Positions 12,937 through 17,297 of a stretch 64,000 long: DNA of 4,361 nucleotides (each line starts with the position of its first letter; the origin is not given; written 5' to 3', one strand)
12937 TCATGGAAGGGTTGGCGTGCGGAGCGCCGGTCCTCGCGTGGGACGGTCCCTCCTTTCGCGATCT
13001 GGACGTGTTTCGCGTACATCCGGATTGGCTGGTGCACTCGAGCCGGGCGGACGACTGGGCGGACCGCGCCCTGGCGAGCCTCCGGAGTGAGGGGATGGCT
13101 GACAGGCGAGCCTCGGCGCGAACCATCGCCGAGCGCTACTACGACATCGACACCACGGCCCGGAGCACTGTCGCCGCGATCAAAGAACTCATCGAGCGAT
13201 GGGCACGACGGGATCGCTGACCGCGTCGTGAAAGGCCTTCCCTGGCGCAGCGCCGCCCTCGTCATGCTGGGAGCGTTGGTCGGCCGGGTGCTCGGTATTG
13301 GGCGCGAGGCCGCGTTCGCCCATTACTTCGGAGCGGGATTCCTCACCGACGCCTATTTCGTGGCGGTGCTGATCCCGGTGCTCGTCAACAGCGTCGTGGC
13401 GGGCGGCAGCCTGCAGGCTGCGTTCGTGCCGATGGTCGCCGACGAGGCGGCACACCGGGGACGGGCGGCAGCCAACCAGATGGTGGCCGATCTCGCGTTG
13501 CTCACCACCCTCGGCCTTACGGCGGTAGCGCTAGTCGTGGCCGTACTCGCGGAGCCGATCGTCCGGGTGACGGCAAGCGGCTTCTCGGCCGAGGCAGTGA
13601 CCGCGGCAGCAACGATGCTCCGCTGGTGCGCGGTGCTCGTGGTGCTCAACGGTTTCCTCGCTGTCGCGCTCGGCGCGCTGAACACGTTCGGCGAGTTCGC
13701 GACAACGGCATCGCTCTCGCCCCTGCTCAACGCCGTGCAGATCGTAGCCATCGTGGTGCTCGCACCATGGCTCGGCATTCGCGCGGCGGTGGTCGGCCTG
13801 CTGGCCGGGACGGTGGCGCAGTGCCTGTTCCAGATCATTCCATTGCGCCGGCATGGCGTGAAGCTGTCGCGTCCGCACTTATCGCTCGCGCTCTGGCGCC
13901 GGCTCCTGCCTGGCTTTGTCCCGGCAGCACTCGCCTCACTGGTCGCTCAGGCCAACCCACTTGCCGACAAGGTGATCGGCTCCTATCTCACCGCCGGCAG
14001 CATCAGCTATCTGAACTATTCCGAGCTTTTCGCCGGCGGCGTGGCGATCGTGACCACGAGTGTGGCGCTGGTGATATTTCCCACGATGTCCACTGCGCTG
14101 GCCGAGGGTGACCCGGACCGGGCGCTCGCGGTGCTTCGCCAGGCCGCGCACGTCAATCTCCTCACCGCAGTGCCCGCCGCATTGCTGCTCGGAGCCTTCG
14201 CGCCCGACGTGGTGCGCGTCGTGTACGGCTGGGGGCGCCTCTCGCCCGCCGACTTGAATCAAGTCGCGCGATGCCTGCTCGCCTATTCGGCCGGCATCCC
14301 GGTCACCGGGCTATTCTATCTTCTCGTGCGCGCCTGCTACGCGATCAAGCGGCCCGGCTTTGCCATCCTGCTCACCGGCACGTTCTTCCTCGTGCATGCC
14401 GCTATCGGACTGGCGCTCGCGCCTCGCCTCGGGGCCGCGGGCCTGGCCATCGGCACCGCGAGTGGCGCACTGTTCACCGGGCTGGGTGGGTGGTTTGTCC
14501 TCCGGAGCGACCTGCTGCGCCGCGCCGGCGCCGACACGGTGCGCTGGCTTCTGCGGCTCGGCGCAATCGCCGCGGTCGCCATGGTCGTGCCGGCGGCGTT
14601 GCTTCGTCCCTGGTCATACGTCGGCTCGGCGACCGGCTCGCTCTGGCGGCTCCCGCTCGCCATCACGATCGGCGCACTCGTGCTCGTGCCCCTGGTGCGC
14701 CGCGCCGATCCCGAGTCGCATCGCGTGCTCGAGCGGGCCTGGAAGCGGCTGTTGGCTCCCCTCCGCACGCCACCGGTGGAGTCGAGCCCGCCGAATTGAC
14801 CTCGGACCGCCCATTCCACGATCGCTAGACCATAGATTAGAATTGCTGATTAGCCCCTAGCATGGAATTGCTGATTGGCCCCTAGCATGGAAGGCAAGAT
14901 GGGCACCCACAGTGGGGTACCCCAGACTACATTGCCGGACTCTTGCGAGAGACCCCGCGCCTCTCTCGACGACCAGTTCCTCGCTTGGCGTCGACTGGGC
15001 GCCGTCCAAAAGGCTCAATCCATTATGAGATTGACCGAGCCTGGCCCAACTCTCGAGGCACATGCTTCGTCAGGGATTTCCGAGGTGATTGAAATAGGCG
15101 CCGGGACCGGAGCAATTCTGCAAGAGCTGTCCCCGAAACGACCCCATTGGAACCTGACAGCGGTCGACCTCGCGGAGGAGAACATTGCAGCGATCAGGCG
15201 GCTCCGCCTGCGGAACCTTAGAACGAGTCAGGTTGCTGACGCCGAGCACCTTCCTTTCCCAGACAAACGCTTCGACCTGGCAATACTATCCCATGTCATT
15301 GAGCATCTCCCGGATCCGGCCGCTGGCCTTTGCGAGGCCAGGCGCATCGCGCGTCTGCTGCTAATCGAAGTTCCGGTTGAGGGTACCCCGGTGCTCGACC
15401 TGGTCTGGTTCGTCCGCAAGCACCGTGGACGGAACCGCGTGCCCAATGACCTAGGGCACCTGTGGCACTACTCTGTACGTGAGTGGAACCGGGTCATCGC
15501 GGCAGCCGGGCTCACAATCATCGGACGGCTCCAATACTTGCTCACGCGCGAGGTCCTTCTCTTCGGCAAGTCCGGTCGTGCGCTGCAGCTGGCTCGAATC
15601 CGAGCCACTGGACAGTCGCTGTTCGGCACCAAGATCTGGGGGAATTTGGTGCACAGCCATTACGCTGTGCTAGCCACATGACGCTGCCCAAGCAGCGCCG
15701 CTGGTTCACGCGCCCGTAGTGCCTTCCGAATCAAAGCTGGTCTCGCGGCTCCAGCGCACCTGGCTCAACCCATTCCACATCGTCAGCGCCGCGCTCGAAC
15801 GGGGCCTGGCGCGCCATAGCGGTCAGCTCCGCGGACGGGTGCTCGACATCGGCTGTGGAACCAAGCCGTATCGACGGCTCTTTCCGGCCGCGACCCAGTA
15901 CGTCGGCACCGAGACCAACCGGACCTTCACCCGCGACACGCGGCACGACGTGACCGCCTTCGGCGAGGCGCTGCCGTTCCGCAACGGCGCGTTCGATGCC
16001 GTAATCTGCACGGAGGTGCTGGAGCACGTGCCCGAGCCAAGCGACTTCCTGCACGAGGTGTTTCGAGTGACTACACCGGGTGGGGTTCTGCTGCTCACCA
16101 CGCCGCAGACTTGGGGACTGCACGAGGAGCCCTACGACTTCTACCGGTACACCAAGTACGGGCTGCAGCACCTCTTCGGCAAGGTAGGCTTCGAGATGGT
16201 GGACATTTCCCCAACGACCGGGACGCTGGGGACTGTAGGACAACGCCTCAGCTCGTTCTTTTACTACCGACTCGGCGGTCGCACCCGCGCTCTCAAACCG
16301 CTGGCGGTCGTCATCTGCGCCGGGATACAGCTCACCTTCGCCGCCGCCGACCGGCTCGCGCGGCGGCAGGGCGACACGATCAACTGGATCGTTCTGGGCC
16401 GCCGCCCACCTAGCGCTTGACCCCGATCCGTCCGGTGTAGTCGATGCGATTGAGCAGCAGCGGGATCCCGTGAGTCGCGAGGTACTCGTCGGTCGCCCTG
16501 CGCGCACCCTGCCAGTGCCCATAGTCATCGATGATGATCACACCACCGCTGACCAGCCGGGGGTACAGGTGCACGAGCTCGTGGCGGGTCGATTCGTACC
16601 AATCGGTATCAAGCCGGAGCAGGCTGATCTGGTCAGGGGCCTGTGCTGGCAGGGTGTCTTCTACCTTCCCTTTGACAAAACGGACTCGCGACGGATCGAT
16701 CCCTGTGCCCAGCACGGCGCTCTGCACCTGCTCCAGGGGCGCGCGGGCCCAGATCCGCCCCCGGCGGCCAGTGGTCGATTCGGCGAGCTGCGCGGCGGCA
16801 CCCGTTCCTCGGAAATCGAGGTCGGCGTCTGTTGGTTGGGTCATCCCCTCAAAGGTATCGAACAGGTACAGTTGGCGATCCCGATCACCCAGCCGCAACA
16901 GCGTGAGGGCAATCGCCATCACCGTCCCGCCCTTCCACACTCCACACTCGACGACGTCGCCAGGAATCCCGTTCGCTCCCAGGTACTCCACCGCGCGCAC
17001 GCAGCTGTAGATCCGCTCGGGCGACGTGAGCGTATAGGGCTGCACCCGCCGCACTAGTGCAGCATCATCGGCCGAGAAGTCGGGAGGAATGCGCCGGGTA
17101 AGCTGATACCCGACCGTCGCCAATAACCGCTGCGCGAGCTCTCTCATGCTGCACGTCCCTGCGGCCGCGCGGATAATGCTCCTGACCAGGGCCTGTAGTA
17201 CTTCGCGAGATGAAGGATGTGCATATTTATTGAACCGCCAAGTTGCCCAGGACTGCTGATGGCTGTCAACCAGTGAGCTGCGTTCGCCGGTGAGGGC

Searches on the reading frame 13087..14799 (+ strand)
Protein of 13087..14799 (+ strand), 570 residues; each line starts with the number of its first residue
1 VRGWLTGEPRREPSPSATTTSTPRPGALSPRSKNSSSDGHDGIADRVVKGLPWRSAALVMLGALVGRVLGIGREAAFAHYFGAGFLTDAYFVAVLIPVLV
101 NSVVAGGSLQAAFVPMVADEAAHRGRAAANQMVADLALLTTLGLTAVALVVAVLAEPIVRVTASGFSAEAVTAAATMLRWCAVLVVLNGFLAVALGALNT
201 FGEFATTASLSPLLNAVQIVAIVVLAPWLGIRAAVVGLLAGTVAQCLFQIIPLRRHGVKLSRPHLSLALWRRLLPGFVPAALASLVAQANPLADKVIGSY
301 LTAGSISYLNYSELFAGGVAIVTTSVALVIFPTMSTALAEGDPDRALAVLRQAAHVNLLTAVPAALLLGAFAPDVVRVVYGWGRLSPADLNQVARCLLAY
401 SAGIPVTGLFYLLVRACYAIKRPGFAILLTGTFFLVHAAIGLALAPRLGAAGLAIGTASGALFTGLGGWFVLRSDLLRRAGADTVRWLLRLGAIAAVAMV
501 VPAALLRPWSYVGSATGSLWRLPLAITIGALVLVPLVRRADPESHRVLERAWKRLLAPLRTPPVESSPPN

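Call 15: search_protein_families(library=pfam, proteins=[window:13087-14799:+], max_evalue=0.01)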
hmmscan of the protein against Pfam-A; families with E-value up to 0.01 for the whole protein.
window:13087-14799:+ (570 aa): 1 family
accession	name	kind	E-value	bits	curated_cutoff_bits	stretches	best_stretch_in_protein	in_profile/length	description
PF03023.19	MurJ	-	9.7e-65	219.4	27.4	1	77-502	1-429/451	Lipid II flippase MurJ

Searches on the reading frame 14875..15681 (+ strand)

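Call 15: search_protein_families(library=pfam, proteins=[window:14875-15681:+], max_evalue=0.01)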
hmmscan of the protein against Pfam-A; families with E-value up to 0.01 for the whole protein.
window:14875-15681:+ (268 aa): 9 families
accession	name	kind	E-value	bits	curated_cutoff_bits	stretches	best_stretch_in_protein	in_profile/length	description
PF08241.18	Methyltransf_11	-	1.1e-17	64.9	21.2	1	73-159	2-87/95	Methyltransferase domain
PF13489.12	Methyltransf_23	-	7.9e-17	61.9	27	1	70-216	25-162/164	Methyltransferase domain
PF13649.12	Methyltransf_25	-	4.1e-14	53.5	27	1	71-158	1-92/97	Methyltransferase domain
PF08242.18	Methyltransf_12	-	2.6e-13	51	30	1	72-158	1-91/98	Methyltransferase domain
PF13847.12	Methyltransf_31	-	1.2e-08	35.2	27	1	70-159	6-101/145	Methyltransferase domain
PF07021.18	MetW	-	5e-06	26.7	21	1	69-171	15-114/193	Methionine biosynthesis protein MetW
PF02390.23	Methyltransf_4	-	2.3e-05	24.4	24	1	71-148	5-83/173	Putative methyltransferase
PF00891.24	Methyltransf_2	-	0.00032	20.5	22.3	1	59-140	54-135/210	O-methyltransferase domain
PF01209.24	Ubie_methyltran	-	0.00057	19.7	20.1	1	69-159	49-143/233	ubiE/COQ5 methyltransferase family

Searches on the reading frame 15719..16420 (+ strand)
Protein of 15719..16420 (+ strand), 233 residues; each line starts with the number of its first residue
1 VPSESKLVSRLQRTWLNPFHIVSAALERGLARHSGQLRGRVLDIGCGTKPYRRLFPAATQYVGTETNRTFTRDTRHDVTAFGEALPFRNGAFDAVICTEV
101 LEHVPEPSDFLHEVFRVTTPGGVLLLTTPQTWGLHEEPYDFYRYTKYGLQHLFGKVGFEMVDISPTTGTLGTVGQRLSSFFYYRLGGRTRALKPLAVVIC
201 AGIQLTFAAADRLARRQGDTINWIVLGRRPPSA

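Call 15: search_protein_families(library=pfam, proteins=[window:15719-16420:+], max_evalue=0.01)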
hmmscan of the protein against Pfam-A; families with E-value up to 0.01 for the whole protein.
window:15719-16420:+ (233 aa): 6 families
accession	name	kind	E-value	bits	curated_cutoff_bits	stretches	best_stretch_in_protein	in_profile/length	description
PF13489.12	Methyltransf_23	-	7.4e-17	62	27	1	22-154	5-155/164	Methyltransferase domain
PF08241.18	Methyltransf_11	-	6.3e-16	59.2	21.2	1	42-125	1-94/95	Methyltransferase domain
PF13649.12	Methyltransf_25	-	1.4e-09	38.9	27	1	41-122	1-97/97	Methyltransferase domain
PF08242.18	Methyltransf_12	-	1.6e-09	38.8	30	1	42-124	1-98/98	Methyltransferase domain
PF13847.12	Methyltransf_31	-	3.7e-09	36.9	27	1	82-130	64-113/145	Methyltransferase domain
PF01209.24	Ubie_methyltran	-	1.4e-05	25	20.1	1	78-144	103-171/233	ubiE/COQ5 methyltransferase family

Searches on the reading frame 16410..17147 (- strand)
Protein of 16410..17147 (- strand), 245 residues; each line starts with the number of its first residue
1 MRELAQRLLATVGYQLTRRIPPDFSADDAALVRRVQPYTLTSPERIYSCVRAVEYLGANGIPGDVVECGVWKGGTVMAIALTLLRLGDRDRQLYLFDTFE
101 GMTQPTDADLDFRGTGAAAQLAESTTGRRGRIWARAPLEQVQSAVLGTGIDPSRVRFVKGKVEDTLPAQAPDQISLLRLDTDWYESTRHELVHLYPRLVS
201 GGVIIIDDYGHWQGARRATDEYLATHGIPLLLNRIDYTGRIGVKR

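Call 15: search_protein_families(library=pfam, proteins=[window:16410-17147:-], max_evalue=0.01)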
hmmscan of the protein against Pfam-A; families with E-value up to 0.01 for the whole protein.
window:16410-17147:- (245 aa): 2 families
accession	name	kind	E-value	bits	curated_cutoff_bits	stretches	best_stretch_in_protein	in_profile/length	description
PF05711.17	TylF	-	1e-46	159.7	23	1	36-239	66-259/264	Macrocin-O-methyltransferase (TylF)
PF13578.12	Methyltransf_24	-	4.5e-14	53.7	26.3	1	66-209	1-105/105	Methyltransferase domain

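Call 26: find_encoding_contigs(protein=window:16410-17147:-, flank=10000, max_places=10)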
Protein window:16410-17147:- (245 aa): no gene with exactly this product is on record in the collection.

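Call 27: find_related_loci(query=window:16413-17147:-, collection=metagenome_contigs, flank=10000)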
Query window:16413-17147:- (245 aa) in metagenome_contigs; peptide patterns used: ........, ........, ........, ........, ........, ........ (x = any residue, [..] = any of these).
600 stretches matched a pattern (row limit reached: there are more); 587 encode a relative of the query (tblastn E <= 1e-3); the best 80 are kept; 80 distinct loci.
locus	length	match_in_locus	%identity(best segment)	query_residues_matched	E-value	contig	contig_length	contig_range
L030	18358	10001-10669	65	20-244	1e-95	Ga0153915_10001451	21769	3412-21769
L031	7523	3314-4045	55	1-244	4e-93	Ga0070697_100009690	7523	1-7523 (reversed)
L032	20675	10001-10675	61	20-244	4e-93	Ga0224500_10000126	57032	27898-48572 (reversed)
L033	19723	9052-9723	59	23-245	5e-91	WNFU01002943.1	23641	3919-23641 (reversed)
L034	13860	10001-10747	55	1-244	4e-91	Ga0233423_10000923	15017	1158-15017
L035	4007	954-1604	61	20-244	1e-90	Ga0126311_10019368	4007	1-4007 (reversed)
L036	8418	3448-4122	58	20-244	9e-90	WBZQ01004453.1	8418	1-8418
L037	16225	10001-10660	60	21-244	1e-89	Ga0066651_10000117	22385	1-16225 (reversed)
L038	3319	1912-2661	58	2-244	5e-91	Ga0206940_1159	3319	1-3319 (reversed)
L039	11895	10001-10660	60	21-244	1e-89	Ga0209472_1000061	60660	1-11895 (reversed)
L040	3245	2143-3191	59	18-244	3e-90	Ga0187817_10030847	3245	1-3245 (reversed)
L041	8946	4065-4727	59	20-244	1e-88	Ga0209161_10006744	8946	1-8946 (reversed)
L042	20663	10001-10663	60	20-244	2e-88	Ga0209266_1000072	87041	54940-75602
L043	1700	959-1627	56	18-244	1e-92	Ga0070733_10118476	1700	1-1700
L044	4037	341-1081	55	1-243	9e-88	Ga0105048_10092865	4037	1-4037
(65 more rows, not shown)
